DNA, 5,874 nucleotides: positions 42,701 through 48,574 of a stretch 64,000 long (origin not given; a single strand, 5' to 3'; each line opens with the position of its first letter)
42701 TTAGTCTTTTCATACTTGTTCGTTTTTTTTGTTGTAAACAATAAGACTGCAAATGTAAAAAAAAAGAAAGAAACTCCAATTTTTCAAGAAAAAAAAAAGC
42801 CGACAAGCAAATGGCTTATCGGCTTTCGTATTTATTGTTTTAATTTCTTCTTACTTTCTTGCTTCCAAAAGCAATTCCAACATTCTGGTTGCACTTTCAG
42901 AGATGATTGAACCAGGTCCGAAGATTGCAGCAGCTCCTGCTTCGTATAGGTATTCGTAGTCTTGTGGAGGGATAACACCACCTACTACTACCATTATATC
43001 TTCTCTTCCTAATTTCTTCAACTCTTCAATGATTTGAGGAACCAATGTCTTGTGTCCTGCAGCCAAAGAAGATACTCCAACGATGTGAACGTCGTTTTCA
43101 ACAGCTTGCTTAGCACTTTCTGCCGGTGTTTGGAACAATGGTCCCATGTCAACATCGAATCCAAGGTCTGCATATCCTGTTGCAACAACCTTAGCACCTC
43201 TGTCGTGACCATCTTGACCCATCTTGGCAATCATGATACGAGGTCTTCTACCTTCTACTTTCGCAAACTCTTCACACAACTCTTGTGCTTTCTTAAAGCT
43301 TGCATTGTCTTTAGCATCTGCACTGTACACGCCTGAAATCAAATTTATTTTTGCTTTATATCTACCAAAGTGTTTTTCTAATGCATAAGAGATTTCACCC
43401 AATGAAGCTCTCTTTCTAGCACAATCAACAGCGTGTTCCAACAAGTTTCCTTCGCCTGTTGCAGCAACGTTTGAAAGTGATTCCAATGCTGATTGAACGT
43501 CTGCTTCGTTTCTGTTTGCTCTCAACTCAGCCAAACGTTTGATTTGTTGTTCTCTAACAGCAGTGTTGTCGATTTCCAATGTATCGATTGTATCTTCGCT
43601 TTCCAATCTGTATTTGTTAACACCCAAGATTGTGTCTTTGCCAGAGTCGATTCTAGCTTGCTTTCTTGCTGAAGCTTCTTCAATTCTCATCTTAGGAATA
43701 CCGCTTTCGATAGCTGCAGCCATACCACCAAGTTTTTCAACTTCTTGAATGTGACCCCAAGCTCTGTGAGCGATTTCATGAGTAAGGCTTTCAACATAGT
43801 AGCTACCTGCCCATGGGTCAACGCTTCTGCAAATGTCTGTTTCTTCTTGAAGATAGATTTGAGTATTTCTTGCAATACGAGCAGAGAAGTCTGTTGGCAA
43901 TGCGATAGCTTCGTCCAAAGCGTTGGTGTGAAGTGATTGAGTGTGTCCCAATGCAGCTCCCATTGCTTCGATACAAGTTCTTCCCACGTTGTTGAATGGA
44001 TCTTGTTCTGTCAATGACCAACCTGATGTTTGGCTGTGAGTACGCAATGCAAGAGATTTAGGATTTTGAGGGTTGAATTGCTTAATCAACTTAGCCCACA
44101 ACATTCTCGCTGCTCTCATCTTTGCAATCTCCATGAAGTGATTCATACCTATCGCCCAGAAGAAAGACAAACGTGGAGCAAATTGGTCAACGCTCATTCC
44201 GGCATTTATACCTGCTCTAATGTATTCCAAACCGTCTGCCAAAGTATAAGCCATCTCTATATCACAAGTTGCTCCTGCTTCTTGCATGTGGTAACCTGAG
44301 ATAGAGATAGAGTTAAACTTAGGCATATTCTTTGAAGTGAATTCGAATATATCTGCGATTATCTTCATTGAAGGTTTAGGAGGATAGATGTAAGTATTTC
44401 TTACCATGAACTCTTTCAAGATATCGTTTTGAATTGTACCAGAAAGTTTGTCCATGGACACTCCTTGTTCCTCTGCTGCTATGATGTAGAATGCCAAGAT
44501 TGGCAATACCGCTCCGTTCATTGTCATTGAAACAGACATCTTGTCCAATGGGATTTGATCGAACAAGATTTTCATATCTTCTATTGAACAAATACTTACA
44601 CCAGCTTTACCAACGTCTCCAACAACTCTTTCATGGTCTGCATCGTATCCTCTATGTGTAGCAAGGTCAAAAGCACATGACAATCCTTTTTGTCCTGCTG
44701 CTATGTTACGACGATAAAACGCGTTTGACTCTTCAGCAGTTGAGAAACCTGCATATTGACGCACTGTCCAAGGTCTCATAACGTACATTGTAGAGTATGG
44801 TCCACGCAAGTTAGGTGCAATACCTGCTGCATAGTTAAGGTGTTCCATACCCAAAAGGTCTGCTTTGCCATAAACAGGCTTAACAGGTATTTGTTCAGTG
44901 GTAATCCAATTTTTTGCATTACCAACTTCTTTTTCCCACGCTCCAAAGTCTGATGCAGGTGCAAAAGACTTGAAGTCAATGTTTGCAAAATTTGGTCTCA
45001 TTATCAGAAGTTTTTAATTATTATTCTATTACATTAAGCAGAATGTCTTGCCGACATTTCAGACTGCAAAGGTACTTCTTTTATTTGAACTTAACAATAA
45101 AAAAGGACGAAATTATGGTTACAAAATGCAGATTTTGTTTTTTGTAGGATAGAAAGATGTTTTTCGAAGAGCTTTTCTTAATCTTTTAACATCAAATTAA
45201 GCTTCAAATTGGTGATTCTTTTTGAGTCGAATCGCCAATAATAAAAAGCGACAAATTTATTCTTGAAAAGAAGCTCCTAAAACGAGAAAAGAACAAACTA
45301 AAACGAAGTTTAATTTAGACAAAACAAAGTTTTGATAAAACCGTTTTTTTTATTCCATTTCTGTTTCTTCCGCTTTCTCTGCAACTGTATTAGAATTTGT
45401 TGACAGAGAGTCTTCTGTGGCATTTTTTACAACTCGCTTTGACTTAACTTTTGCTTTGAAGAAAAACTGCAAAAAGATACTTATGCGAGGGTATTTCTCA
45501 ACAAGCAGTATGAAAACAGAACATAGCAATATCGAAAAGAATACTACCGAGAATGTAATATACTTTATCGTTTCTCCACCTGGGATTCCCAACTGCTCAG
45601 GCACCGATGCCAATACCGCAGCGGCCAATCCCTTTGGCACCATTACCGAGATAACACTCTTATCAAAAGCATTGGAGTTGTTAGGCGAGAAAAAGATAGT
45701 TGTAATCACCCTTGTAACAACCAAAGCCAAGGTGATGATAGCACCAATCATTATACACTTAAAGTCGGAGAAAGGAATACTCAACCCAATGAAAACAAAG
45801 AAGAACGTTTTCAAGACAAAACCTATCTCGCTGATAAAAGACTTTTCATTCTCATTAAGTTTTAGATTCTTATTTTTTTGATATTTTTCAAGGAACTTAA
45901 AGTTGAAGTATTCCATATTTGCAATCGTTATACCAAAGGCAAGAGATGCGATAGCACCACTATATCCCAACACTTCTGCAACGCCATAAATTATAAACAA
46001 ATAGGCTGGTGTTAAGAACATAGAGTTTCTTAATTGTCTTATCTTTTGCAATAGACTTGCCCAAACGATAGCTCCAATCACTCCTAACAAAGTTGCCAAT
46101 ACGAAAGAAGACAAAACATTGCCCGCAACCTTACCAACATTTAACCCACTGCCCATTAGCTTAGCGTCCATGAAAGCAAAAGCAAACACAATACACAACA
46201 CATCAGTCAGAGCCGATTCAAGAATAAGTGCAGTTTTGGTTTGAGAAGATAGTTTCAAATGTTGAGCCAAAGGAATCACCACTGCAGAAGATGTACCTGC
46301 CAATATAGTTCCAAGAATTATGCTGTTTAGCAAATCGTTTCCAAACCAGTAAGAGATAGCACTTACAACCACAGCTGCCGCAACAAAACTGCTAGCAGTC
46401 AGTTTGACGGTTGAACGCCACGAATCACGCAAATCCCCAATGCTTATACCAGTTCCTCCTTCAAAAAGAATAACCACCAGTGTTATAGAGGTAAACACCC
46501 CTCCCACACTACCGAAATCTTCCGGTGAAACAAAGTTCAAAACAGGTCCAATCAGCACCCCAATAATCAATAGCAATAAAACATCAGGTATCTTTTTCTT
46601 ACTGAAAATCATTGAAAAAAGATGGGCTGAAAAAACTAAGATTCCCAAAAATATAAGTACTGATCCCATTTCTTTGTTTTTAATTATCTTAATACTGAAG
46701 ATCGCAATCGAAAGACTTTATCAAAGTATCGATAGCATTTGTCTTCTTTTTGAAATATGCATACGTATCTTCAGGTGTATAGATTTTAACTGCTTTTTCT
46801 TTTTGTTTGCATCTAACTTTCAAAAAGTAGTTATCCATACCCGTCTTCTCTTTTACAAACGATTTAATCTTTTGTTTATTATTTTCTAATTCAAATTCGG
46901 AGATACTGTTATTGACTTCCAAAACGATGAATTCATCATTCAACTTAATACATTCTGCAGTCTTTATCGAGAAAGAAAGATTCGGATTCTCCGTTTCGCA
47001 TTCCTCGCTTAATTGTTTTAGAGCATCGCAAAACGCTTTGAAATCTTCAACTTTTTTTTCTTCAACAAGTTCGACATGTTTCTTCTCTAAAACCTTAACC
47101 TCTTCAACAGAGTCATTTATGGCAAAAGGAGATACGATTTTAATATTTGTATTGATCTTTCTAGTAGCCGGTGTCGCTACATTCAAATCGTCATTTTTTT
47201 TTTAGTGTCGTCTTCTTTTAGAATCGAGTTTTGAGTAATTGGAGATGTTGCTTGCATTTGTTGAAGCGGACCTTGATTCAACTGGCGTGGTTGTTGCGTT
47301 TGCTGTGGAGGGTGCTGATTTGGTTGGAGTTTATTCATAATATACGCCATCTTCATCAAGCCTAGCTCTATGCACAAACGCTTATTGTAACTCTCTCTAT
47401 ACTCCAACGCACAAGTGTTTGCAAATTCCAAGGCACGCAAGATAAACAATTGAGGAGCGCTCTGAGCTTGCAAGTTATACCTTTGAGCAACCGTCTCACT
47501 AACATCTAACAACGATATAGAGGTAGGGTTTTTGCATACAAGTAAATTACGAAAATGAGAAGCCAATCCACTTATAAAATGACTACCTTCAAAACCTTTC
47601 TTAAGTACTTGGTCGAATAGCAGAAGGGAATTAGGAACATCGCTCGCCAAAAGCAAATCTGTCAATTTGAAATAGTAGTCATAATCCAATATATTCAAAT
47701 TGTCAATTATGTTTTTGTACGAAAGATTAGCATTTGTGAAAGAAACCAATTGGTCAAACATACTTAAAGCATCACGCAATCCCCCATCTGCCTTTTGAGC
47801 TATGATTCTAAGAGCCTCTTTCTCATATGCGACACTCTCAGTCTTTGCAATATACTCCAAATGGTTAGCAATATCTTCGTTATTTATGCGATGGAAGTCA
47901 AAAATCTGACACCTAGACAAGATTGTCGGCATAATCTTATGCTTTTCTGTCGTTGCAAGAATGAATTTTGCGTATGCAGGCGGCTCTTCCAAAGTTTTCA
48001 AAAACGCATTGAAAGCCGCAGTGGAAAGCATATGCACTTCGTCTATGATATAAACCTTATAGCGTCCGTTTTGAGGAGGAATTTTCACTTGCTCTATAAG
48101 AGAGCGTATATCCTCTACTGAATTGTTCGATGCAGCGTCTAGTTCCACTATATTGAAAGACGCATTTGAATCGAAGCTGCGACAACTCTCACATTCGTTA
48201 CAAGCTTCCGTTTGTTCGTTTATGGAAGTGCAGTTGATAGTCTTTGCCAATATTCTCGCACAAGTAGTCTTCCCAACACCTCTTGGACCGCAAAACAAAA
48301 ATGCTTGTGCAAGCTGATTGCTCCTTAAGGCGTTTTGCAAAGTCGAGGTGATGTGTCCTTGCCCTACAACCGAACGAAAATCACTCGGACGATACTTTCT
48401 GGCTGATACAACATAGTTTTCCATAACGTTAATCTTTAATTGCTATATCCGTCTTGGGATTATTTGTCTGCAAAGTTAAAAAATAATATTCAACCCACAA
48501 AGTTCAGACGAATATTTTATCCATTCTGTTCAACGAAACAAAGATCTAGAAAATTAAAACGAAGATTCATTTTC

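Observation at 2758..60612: Dispersed family of head-to-tail 21-nt units filling many intergenic regions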

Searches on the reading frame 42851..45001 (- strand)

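Call 66: search_protein_families(library=pfam, proteins=[window:42851-45001:-], max_evalue=0.00001)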
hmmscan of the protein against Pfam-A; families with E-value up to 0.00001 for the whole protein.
window:42851-45001:- (716 aa): 2 families
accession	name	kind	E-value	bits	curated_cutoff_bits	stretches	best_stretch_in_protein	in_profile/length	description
PF01642.28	MM_CoA_mutase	-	1.9e-231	769.5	22.1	1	34-546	2-512/512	Methylmalonyl-CoA mutase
PF02310.24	B12-binding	-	4.5e-19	68.9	32.1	1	588-698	2-114/121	B12 binding domain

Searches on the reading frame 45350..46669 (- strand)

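Call 66: search_protein_families(library=pfam, proteins=[window:45350-46669:-], max_evalue=0.00001)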
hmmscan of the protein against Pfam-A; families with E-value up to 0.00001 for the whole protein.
window:45350-46669:- (439 aa): 1 family
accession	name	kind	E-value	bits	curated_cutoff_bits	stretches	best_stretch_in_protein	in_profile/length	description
PF00999.27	Na_H_Exchanger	-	5.9e-42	144.3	26.2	1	13-382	2-364/375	Sodium/hydrogen exchanger, transmembrane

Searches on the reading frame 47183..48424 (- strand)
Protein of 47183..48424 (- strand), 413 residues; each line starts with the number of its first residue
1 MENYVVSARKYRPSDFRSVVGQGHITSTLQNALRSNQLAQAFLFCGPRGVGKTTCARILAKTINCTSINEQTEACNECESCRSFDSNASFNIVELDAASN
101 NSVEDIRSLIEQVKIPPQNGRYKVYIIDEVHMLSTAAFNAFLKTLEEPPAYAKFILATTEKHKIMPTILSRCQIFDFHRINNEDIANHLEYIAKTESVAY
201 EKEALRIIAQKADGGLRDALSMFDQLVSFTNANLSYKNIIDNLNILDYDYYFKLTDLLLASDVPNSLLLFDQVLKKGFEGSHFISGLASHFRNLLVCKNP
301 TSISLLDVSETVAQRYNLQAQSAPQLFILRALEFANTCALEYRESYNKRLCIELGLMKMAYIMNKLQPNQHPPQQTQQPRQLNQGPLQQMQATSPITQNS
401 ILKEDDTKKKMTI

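Call 66: search_protein_families(library=pfam, proteins=[window:47183-48424:-], max_evalue=0.00001)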
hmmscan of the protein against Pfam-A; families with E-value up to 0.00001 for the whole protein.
window:47183-48424:- (413 aa): 7 families
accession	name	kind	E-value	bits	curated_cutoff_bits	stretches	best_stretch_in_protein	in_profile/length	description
PF13177.12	DNA_pol3_delta2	-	2.6e-45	154.8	27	1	22-180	2-160/161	DNA polymerase III, delta subunit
PF22608.2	DNAX_ATPase_lid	-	5.7e-16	58.5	27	1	185-231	2-48/49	DNA polymerase III clamp loader subunit, ATPase lid domain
PF00004.35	AAA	-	5.7e-12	46.7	21.2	1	43-174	2-125/131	ATPase family associated with various cellular activities (AAA)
PF13401.12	AAA_22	-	1.1e-07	32.6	27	1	39-159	5-123/130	AAA domain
PF13173.12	AAA_14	-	6.8e-06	26.6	27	0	41-166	4-105/129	AAA domain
PF12169.13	DNA_pol3_gamma3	-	6.8e-06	26.4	24.4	0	246-370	13-138/143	DNA polymerase III subunits gamma and tau domain III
PF05496.18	RuvB_N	-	8.7e-06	26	27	0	12-65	2-59/159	Holliday junction DNA helicase RuvB P-loop domain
